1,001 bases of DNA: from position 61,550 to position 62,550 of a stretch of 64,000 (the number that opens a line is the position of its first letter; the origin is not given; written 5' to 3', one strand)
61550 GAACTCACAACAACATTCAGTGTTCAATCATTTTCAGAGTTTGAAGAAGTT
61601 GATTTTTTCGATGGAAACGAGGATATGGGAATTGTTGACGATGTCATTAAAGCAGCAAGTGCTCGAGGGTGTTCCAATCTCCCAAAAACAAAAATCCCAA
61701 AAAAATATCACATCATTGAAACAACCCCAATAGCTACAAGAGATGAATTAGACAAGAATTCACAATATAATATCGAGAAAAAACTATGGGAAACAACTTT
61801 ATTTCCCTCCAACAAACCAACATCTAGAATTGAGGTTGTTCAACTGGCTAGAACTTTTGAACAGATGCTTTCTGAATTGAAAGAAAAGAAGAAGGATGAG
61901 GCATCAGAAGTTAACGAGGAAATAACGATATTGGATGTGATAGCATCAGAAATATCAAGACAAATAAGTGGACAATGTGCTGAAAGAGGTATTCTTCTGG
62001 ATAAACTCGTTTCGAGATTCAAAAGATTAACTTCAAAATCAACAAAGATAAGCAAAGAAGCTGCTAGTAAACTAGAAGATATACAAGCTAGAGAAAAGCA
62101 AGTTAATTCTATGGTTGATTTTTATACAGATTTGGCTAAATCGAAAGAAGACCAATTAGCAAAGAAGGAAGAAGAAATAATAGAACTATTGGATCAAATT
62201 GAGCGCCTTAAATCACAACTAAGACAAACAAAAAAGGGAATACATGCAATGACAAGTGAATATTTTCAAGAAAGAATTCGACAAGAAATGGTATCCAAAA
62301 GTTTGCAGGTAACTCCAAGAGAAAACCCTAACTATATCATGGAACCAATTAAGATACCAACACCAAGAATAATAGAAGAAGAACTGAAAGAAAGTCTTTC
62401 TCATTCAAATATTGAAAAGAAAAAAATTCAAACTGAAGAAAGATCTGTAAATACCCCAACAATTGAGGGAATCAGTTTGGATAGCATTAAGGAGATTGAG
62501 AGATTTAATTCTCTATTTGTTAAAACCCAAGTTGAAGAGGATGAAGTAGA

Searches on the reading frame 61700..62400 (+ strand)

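Call 62: search_solved_structures(query=window:61700-62400:+, max_evalue=0.1, show_alignments=2)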
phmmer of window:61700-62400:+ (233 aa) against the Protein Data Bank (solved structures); distinct sequences matched with E-value up to 0.1: 4.
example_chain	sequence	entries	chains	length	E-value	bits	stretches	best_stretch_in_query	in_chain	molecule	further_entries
9y6s_6n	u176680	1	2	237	5.4e-06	30.1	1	32-202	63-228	Dynein arm light chain, putative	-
9e5c_6k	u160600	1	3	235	0.0016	22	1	33-173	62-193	Dynein arm light chain, axonemal, putative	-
7ju4_v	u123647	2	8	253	0.0027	21.3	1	28-193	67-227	28 kDa inner dynein arm light chain, axonemal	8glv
9e5c_6p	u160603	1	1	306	0.067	16.8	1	40-199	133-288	Dynein arm light chain, axonemal, putative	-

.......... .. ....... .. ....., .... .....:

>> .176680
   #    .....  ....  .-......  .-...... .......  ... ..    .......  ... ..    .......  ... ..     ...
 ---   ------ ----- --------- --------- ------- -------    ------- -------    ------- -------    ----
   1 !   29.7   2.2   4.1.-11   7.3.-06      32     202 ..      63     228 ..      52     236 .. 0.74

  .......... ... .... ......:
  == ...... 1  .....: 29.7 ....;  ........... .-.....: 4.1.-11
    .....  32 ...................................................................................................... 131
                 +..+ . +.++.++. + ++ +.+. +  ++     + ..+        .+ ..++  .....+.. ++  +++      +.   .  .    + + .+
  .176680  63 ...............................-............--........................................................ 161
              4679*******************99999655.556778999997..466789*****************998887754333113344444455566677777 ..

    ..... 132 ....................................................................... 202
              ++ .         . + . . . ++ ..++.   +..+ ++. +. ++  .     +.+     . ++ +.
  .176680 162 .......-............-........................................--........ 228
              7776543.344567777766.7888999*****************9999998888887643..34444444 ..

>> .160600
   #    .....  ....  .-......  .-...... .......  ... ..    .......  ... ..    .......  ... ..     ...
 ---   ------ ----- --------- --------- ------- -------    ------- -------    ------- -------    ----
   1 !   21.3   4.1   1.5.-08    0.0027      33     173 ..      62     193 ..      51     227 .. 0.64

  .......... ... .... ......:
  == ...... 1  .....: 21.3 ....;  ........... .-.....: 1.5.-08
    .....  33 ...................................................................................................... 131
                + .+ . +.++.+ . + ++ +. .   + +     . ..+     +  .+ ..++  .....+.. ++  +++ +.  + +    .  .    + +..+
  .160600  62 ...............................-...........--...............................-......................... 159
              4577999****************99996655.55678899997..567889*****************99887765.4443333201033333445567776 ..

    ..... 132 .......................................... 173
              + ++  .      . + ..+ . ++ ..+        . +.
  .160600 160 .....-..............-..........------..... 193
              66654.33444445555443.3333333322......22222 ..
